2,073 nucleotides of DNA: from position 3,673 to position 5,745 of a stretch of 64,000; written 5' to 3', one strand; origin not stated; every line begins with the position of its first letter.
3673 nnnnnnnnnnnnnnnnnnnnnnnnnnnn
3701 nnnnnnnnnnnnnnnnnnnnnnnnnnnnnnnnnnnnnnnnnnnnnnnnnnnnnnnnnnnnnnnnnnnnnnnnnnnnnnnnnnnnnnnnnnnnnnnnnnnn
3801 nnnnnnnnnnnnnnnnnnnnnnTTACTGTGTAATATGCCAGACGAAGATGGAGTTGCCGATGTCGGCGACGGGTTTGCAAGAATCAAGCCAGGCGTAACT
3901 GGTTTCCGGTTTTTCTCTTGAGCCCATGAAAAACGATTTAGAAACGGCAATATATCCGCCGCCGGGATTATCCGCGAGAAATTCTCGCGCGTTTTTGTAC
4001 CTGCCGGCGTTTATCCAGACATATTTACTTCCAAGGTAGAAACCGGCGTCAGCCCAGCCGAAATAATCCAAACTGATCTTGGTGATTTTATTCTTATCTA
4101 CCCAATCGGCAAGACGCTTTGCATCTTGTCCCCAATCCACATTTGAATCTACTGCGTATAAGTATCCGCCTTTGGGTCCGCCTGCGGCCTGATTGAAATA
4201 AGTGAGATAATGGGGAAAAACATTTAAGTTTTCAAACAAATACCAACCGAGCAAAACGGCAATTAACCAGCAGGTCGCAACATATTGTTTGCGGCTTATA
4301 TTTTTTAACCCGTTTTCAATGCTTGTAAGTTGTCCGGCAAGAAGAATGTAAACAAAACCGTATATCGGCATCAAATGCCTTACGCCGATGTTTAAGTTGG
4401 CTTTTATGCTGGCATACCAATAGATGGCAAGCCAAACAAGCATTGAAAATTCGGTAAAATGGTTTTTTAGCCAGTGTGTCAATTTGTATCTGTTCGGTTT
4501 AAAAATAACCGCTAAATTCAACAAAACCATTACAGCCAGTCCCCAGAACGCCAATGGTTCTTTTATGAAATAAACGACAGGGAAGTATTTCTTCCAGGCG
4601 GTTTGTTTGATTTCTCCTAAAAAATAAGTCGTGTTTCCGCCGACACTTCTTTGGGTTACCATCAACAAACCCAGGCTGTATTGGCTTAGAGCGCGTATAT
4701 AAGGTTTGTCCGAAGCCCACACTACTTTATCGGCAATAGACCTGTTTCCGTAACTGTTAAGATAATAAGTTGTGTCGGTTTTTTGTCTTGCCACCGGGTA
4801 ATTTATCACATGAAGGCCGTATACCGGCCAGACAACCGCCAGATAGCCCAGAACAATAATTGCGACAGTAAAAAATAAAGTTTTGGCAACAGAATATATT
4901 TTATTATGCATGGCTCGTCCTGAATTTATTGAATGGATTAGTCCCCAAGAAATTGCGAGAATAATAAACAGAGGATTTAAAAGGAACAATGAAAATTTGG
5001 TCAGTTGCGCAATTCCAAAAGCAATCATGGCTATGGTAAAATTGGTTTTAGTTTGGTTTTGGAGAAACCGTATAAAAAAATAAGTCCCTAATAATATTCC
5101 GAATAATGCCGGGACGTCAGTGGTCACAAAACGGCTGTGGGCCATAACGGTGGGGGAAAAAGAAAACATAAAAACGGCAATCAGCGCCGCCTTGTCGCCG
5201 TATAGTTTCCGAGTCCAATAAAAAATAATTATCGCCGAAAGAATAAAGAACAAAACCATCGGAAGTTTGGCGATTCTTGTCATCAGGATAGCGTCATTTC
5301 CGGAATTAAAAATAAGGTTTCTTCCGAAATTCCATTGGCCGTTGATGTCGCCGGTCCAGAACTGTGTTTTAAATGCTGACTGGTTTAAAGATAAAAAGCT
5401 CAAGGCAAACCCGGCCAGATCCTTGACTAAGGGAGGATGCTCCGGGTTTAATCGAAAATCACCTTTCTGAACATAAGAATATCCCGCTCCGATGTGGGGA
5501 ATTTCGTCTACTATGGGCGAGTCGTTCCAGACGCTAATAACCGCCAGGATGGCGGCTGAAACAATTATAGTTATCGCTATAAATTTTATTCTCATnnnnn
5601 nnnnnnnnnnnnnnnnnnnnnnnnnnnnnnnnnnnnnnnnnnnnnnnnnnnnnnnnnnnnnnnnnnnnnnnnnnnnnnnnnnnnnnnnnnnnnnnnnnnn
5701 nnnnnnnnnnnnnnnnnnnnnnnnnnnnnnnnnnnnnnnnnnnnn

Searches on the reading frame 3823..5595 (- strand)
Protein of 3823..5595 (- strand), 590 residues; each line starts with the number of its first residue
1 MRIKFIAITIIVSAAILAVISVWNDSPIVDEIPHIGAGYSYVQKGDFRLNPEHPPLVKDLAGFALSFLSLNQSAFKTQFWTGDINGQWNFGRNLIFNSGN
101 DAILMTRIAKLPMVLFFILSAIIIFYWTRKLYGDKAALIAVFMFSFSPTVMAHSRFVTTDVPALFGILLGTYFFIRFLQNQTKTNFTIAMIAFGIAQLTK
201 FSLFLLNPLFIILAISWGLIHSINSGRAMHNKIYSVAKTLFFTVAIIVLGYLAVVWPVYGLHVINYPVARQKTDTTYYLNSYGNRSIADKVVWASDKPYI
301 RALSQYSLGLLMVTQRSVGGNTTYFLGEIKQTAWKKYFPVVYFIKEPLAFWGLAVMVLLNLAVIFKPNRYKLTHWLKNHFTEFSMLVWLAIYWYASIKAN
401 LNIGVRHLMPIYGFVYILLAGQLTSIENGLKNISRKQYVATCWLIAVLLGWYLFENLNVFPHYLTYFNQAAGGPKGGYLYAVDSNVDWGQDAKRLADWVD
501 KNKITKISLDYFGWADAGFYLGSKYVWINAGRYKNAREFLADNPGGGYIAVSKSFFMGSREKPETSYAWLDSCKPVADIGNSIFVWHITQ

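Call 41: search_protein_families(library=pfam, proteins=[window:3823-5595:-], max_evalue=0.00001)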
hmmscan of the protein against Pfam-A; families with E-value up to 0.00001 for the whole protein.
window:3823-5595:- (590 aa): 2 families
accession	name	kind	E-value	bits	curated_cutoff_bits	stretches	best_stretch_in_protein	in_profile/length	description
PF13231.12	PMT_2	-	9.1e-14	52.4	26.1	1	110-216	25-132/160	Dolichyl-phosphate-mannose-protein mannosyltransferase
PF02366.24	PMT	-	2.7e-12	47.2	22.7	1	8-255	3-237/245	Dolichyl-phosphate-mannose-protein mannosyltransferase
